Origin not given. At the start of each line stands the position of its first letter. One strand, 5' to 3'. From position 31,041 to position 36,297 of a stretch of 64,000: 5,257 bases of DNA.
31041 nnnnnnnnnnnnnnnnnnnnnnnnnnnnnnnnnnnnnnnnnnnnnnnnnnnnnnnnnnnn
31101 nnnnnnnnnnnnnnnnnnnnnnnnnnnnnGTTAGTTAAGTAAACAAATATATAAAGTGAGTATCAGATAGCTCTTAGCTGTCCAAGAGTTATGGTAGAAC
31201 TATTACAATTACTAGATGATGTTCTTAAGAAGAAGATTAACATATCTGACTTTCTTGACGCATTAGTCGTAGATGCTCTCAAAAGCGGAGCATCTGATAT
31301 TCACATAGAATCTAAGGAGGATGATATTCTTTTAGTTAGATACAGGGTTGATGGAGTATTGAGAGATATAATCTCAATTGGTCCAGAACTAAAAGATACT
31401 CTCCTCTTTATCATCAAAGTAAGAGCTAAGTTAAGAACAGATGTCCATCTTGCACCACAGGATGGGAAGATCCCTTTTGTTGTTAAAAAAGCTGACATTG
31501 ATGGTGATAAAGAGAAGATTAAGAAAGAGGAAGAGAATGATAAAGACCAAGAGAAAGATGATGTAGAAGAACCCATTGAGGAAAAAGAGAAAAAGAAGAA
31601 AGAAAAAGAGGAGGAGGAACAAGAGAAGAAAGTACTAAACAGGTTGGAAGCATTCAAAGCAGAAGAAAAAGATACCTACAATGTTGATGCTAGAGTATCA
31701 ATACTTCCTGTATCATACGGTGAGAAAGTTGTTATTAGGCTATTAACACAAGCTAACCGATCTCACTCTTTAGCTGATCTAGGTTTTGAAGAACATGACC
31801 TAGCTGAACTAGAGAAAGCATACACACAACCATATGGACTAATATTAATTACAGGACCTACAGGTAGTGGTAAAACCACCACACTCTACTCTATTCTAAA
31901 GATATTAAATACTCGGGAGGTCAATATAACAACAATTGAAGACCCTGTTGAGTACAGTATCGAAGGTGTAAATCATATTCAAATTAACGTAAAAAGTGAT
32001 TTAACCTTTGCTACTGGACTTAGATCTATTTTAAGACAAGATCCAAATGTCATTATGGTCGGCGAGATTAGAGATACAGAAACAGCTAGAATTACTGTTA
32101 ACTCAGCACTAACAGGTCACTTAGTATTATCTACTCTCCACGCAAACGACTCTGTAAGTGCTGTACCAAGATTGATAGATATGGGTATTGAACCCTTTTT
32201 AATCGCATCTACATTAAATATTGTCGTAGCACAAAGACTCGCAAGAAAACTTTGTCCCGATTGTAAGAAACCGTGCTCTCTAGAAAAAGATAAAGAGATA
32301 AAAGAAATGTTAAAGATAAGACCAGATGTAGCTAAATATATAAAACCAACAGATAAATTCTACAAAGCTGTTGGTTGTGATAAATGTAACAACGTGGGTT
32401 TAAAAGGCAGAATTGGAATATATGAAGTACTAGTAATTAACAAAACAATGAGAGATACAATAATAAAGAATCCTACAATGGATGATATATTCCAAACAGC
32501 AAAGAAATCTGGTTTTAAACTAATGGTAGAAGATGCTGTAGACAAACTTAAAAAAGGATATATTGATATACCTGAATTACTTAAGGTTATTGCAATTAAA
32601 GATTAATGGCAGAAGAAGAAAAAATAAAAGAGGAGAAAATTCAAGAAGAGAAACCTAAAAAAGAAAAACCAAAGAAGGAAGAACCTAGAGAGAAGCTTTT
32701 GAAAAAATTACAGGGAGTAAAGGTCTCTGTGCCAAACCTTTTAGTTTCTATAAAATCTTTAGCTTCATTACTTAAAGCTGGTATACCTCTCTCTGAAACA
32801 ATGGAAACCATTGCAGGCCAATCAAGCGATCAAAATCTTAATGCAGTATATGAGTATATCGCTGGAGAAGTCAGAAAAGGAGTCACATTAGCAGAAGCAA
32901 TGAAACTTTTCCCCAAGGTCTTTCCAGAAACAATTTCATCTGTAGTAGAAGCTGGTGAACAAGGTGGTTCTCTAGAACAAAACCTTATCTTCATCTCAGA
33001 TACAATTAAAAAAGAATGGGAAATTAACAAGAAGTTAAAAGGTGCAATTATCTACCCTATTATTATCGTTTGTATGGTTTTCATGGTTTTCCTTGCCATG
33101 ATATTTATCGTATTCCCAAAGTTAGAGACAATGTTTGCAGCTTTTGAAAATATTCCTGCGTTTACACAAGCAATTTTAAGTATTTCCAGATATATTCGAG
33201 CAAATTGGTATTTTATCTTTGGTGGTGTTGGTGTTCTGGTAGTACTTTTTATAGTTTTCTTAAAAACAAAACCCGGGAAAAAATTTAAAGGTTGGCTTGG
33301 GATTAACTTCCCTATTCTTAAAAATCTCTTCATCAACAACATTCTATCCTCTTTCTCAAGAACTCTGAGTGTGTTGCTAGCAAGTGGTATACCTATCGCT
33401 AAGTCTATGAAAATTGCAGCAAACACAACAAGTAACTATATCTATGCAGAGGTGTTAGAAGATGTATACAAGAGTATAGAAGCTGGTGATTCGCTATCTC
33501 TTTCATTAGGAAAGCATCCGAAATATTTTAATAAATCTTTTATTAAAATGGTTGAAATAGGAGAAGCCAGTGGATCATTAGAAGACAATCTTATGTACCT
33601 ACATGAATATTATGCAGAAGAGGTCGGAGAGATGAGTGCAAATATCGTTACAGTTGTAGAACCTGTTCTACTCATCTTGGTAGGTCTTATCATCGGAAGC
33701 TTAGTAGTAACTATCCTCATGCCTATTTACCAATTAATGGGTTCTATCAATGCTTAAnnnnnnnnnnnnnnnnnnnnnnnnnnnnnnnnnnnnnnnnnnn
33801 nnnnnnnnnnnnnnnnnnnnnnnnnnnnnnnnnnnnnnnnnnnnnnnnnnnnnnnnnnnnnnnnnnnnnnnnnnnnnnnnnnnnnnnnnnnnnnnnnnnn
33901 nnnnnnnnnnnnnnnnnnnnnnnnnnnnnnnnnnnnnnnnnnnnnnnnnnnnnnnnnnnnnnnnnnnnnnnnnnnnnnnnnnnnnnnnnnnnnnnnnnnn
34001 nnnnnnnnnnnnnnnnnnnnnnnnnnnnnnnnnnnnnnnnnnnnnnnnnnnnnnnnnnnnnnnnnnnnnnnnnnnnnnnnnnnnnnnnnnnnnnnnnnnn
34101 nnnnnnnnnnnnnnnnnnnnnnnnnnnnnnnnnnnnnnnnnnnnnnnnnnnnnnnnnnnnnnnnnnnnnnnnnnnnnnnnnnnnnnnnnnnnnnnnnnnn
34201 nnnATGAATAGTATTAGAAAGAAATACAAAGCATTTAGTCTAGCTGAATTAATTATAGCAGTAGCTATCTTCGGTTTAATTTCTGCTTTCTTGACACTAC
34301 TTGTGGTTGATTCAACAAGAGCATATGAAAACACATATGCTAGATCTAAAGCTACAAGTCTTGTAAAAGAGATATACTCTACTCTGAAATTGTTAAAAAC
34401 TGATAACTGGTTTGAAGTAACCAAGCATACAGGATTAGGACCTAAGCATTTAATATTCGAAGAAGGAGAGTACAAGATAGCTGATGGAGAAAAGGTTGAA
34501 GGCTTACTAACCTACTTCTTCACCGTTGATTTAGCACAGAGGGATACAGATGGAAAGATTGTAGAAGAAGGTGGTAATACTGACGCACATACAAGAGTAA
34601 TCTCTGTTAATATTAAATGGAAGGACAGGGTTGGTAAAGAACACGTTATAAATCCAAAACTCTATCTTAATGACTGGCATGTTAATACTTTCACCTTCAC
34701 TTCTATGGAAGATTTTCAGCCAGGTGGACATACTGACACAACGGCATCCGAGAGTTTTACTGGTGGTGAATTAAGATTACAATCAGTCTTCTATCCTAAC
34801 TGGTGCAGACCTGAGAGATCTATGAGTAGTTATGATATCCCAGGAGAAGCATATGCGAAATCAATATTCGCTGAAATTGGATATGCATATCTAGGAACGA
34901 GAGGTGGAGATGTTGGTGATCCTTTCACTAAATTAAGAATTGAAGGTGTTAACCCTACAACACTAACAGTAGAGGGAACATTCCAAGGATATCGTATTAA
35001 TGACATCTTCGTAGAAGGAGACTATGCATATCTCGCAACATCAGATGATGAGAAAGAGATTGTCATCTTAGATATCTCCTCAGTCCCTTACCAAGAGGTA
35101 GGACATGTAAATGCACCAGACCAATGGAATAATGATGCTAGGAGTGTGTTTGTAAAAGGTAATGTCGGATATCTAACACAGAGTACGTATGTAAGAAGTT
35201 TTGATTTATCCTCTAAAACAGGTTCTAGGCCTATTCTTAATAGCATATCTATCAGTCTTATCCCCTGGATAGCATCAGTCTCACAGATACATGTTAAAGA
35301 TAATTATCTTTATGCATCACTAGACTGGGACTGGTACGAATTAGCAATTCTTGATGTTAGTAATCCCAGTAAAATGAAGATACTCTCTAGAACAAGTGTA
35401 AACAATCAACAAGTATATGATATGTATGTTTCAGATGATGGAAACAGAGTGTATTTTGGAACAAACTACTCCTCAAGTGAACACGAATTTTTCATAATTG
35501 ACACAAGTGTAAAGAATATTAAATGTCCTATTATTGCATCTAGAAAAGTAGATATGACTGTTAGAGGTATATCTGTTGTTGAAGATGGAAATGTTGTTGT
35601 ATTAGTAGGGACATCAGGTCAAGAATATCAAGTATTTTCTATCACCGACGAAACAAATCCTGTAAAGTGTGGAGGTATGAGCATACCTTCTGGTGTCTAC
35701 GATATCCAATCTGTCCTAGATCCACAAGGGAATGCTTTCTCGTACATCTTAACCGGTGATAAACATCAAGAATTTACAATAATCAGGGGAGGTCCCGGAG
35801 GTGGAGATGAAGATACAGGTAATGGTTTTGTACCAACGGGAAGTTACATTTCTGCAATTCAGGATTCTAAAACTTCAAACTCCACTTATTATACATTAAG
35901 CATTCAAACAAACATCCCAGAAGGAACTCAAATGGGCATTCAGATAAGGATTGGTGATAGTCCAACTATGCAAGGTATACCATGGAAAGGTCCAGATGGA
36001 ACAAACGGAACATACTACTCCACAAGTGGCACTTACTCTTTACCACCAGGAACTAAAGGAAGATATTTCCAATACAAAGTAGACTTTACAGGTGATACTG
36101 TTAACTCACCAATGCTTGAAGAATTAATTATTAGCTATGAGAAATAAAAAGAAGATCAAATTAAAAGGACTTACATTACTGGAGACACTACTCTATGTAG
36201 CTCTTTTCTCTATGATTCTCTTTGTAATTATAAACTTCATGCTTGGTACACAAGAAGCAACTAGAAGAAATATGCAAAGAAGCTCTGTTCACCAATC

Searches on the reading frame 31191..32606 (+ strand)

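Call 38: search_protein_families(library=pfam, proteins=[window:31191-32606:+], max_evalue=0.001)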
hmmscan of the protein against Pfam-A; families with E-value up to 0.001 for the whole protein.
window:31191-32606:+ (471 aa): 6 families
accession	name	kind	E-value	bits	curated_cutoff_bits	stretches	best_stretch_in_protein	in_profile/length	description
PF00437.27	T2SSE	-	2e-119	399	24.9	2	163-464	90-369/370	Type II/IV secretion system protein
PF13476.12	AAA_23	-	1.4e-06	29.5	27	1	216-236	20-40/201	AAA domain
PF13086.12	AAA_11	-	5.8e-05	23.4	27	0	201-242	4-44/257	AAA domain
PF13401.12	AAA_22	-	0.00058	20.6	27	0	216-256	6-46/130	AAA domain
PF13191.12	AAA_16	-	0.00068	20.6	32.6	0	206-254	11-62/167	AAA ATPase domain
PF00005.33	ABC_tran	-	0.00092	20.3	25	0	217-255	13-51/137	ABC transporter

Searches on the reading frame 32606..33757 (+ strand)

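Call 38: search_protein_families(library=pfam, proteins=[window:32606-33757:+], max_evalue=0.001)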
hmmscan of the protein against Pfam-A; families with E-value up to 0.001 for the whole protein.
window:32606-33757:+ (383 aa): 1 family
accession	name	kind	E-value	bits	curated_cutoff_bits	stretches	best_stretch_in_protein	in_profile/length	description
PF00482.28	T2SSF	-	3.4e-53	179.3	25.2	2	50-171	3-125/125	Type II secretion system (T2SS), protein F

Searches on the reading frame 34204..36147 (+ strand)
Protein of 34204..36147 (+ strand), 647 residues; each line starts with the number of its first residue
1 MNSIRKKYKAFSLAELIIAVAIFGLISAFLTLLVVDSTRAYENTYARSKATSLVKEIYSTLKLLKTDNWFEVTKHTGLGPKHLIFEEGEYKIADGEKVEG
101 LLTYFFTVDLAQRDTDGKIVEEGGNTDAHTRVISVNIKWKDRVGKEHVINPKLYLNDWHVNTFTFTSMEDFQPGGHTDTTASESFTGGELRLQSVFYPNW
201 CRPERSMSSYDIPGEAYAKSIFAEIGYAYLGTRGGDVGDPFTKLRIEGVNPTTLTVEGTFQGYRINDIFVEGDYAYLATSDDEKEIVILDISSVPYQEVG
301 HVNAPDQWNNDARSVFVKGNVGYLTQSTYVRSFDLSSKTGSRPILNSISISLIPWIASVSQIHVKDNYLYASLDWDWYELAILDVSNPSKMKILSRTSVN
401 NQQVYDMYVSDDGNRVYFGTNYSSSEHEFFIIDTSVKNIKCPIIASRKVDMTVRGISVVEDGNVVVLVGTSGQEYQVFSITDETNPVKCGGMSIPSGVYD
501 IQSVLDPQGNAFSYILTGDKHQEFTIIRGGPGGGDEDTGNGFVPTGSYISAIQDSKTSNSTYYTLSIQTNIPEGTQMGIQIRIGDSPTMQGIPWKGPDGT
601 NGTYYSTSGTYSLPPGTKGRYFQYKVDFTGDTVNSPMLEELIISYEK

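Call 38: search_protein_families(library=pfam, proteins=[window:34204-36147:+], max_evalue=0.001)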
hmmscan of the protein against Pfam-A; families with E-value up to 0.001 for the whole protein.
window:34204-36147:+ (647 aa): 2 families
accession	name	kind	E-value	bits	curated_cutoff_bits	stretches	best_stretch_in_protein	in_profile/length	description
PF08309.17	LVIVD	-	7.2e-09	35.3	20.2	1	359-393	4-36/42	LVIVD repeat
PF07963.17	N_methyl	-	4.1e-05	23.4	21.2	1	5-30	1-26/27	Prokaryotic N-terminal methylation motif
